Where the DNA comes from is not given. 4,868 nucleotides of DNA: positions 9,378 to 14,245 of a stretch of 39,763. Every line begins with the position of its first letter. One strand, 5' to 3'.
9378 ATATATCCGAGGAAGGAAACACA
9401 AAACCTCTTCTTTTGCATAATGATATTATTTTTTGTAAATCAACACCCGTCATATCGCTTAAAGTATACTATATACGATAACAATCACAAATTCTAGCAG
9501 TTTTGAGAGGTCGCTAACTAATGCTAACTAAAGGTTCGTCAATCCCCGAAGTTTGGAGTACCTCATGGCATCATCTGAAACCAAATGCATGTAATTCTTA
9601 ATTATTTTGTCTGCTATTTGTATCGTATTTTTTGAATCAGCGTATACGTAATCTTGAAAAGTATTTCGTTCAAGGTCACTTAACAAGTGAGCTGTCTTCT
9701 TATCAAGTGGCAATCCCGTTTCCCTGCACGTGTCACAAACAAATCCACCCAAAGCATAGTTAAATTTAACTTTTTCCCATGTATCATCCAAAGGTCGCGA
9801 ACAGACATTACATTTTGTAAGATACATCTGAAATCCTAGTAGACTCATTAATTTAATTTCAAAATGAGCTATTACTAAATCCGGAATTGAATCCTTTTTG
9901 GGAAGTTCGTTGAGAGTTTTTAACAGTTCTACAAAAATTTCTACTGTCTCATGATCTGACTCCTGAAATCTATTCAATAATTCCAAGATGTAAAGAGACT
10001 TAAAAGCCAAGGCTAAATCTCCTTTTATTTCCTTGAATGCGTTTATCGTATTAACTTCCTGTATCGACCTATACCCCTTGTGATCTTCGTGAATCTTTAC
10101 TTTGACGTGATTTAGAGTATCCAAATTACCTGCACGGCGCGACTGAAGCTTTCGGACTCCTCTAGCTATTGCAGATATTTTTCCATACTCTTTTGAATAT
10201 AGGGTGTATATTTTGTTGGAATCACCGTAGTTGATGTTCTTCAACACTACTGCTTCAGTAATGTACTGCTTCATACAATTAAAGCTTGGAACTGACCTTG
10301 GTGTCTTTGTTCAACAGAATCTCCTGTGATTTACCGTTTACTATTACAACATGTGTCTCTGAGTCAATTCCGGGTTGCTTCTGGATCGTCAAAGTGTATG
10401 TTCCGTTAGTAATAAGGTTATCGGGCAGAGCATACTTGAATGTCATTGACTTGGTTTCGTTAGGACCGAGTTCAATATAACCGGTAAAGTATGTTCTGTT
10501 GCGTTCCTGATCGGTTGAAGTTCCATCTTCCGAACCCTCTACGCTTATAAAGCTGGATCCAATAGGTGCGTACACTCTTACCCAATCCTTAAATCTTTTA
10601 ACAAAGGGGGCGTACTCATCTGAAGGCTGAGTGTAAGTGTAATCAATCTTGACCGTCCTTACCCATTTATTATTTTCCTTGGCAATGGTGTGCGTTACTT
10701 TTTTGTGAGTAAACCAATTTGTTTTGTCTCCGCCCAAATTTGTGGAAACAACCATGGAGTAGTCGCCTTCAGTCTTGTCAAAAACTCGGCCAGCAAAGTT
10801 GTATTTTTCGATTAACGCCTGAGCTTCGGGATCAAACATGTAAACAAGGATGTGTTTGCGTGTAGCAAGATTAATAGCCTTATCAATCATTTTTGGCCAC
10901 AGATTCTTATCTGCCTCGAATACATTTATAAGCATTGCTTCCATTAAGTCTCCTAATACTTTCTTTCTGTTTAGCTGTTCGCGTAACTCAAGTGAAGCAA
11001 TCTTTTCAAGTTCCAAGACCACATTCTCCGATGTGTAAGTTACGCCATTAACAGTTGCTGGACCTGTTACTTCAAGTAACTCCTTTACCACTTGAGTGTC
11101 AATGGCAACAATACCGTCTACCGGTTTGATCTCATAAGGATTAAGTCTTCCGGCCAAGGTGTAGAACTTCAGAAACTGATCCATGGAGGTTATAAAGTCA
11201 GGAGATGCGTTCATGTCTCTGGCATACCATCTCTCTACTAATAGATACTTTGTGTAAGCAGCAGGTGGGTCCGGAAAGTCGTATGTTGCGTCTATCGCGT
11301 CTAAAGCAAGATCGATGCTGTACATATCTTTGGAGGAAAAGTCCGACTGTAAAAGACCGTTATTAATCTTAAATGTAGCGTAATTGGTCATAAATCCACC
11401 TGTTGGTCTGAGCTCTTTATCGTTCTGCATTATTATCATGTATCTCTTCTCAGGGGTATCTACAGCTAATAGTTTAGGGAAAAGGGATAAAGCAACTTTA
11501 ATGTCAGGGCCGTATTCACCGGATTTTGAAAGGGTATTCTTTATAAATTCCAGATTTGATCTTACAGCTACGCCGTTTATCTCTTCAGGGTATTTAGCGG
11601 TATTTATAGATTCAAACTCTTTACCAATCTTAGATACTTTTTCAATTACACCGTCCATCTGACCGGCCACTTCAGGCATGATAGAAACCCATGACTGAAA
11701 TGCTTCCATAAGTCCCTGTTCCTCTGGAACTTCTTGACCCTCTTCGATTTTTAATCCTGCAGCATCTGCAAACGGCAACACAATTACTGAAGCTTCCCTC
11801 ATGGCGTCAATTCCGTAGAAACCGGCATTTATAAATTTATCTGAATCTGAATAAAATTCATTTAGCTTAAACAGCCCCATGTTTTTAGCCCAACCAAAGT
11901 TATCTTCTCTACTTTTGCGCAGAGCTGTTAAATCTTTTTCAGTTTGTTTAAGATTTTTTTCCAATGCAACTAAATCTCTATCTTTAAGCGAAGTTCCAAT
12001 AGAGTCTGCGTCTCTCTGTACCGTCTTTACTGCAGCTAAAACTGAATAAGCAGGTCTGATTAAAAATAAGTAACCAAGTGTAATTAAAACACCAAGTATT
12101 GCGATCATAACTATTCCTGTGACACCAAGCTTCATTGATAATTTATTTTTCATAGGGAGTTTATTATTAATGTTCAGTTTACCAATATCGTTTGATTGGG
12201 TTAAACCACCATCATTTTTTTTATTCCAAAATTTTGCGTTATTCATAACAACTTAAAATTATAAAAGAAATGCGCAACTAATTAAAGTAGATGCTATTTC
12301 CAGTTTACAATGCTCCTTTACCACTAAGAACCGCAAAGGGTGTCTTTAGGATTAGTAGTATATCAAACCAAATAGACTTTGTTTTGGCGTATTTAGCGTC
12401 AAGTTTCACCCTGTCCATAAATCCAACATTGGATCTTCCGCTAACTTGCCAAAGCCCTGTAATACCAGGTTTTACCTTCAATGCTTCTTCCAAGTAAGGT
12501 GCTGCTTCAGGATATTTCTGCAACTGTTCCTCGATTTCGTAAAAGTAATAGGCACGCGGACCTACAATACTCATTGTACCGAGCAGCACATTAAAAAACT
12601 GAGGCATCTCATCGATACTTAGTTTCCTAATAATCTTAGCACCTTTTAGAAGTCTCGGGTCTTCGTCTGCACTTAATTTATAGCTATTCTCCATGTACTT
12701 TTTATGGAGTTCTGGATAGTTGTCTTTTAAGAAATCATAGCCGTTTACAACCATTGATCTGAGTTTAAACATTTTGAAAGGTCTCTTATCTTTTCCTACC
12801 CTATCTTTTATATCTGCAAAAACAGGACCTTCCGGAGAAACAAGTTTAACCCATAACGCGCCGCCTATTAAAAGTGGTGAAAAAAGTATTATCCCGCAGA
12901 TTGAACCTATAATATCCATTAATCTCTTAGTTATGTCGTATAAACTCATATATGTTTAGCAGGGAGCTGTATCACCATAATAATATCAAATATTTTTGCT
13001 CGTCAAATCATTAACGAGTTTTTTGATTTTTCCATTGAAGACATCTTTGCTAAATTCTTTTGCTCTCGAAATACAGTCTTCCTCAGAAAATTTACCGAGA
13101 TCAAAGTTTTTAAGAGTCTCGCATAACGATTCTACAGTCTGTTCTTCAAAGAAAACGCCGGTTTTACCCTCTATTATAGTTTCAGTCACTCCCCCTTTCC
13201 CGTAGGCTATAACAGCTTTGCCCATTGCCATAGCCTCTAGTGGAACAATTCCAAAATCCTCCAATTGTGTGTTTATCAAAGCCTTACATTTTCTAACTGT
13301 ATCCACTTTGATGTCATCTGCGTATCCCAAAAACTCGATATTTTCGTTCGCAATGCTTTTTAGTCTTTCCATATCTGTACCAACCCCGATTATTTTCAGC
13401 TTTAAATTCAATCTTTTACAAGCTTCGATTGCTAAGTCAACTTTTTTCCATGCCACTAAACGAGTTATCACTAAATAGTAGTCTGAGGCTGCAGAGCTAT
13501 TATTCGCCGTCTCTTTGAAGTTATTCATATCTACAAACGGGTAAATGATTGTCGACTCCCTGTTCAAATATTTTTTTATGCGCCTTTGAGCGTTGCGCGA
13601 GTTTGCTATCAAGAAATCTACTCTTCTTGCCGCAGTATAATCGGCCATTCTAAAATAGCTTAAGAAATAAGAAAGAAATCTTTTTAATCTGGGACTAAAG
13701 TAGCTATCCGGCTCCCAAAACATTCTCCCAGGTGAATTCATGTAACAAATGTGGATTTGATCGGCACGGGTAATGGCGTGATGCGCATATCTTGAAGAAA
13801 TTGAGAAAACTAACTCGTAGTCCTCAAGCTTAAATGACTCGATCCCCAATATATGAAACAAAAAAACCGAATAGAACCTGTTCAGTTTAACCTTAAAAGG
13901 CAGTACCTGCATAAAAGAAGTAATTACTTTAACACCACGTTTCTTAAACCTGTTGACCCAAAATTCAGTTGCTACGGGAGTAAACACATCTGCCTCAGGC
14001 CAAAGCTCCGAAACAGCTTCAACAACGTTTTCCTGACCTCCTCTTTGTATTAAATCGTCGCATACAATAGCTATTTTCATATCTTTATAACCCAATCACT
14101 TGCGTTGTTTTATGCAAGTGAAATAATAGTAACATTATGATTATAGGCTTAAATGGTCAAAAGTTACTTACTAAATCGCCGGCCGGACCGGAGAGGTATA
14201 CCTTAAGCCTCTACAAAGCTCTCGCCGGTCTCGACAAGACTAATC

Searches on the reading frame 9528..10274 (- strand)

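Call 8: search_protein_families(library=pfam, proteins=[window:9528-10274:-], max_evalue=0.001)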
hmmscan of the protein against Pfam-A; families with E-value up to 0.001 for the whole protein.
window:9528-10274:- (248 aa): 2 families
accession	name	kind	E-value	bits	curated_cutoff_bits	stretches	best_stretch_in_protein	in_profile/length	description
PF11967.14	RecO_N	-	1.7e-19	70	27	1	1-80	1-80/80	Recombination protein O N terminal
PF02565.21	RecO_C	-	2.3e-16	60.4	22.1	1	94-229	11-145/157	Recombination protein O C terminal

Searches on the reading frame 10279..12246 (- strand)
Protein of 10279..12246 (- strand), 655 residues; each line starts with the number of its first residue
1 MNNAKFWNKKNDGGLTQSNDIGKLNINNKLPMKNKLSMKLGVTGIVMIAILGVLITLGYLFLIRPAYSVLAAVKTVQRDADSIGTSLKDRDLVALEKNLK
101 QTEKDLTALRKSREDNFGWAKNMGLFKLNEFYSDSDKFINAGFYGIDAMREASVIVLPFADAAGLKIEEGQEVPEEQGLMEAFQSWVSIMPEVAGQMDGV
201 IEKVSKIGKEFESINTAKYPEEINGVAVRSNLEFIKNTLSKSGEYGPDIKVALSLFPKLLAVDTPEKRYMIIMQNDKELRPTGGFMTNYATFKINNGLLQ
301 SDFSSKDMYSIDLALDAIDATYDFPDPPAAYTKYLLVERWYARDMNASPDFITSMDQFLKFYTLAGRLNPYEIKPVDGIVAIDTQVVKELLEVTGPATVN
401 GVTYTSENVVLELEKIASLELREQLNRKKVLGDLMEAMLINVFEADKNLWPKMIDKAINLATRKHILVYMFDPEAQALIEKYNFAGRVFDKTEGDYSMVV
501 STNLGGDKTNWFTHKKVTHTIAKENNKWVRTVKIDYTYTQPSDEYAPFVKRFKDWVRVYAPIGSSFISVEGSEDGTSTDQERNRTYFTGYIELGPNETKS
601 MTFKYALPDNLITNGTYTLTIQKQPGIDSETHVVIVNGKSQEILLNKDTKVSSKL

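Call 8: search_protein_families(library=pfam, proteins=[window:10279-12246:-], max_evalue=0.001)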
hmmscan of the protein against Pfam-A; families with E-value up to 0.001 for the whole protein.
window:10279-12246:- (655 aa): 1 family
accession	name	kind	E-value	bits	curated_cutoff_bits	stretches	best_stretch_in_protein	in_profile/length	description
PF13196.11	DUF4012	-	1.1e-20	75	28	1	266-414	3-140/144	Protein of unknown function (DUF4012)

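Call 68: search_protein_families(library=ncbifam, proteins=[window:10279-12246:-], max_evalue=0.00001)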
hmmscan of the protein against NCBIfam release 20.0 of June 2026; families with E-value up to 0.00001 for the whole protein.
window:10279-12246:- (655 aa): 0 families

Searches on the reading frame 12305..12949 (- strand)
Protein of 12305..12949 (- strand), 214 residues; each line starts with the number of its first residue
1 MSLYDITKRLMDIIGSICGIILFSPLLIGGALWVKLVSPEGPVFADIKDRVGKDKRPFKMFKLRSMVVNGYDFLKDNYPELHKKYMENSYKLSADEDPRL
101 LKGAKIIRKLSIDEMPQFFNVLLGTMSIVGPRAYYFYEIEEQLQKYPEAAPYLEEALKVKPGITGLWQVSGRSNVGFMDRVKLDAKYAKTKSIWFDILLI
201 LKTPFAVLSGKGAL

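Call 8: search_protein_families(library=pfam, proteins=[window:12305-12949:-], max_evalue=0.001)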
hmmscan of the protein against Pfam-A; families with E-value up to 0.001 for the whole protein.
window:12305-12949:- (214 aa): 1 family
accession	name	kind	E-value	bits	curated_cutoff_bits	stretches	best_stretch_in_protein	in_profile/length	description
PF02397.22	Bac_transf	-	4e-52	176.8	27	1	8-208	1-178/179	Bacterial sugar transferase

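Call 68: search_protein_families(library=ncbifam, proteins=[window:12305-12949:-], max_evalue=0.00001)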
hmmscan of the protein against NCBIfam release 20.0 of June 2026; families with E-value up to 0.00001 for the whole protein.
window:12305-12949:- (214 aa): 10 families
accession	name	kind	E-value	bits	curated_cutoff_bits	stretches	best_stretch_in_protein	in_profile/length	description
TIGR03025.1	EPS_sugtrans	subfamily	2.3e-65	221.5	295.55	1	4-213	254-444/445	exopolysaccharide biosynthesis polyprenyl glycosylphosphotransferase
TIGR03022.1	WbaP_sugtrans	subfamily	9.5e-57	193.2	403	1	6-213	257-455/456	undecaprenyl-phosphate galactose phosphotransferase WbaP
NF052601.1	undeca_RfbP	equivalog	2.4e-52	177.6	330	1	5-208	42-236/244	undecaprenyl-phosphate galactose phosphotransferase family protein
TIGR03023.1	WcaJ_sugtrans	equivalog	8.7e-49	167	410.75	1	5-213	260-452/453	undecaprenyl-phosphate glucose phosphotransferase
NF041877.1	EPS_EpsZ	equivalog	3.3e-44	151.3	800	1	7-213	265-458/459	exopolysaccharide biosynthesis polyisoprenyl-phosphate hexose-1-phosphate transferase EpsZ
NF011751.0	PRK15204.1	equivalog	1.7e-40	139.1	907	1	7-213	279-475/476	undecaprenyl-phosphate galactose phosphotransferase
TIGR03013.1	EpsB_2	subfamily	1.1e-36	126.8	393.35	1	4-213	251-442/443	TIGR03013 family XrtA/PEP-CTERM system glycosyltransferase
NF007518.0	PRK10124.1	equivalog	1.4e-30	106.5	684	1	6-212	272-462/464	undecaprenyl-phosphate glucose phosphotransferase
NF050817.1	PolSacchBiosHfsE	equivalog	4.6e-23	81.7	750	1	6-206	270-458/467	polysaccharide biosynthesis protein HfsE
NF045514.1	glycotran_HepC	equivalog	7.6e-16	58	140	1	4-136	113-214/220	heterocyst development glycosyltransferase HepC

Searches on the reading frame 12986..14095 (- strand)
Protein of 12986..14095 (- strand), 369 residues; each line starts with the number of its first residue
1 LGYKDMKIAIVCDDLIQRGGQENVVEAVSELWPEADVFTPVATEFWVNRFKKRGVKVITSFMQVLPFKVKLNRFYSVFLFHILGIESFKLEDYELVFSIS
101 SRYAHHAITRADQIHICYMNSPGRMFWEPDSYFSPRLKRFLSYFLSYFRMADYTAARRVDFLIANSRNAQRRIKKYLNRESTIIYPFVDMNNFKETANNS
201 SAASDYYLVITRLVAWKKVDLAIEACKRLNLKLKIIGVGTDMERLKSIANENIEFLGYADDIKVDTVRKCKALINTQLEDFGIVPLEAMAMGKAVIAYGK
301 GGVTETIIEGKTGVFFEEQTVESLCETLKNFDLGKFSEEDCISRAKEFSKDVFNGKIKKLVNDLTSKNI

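Call 8: search_protein_families(library=pfam, proteins=[window:12986-14095:-], max_evalue=0.001)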
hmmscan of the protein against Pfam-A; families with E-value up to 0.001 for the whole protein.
window:12986-14095:- (369 aa): 4 families
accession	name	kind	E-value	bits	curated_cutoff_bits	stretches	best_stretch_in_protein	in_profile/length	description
PF00534.26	Glycos_transf_1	-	2.3e-24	86.3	26.4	1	204-347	15-171/172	Glycosyl transferases group 1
PF13692.12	Glyco_trans_1_4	-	1.3e-18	68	27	1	208-328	5-136/142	Glycosyl transferases group 1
PF13439.12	Glyco_transf_4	-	1.1e-05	26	28.5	1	19-190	2-168/170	Glycosyltransferase Family 4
PF20706.3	GT4-conflict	-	0.00054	19.5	26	1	168-310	160-323/385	Family 4 Glycosyltransferase in conflict systems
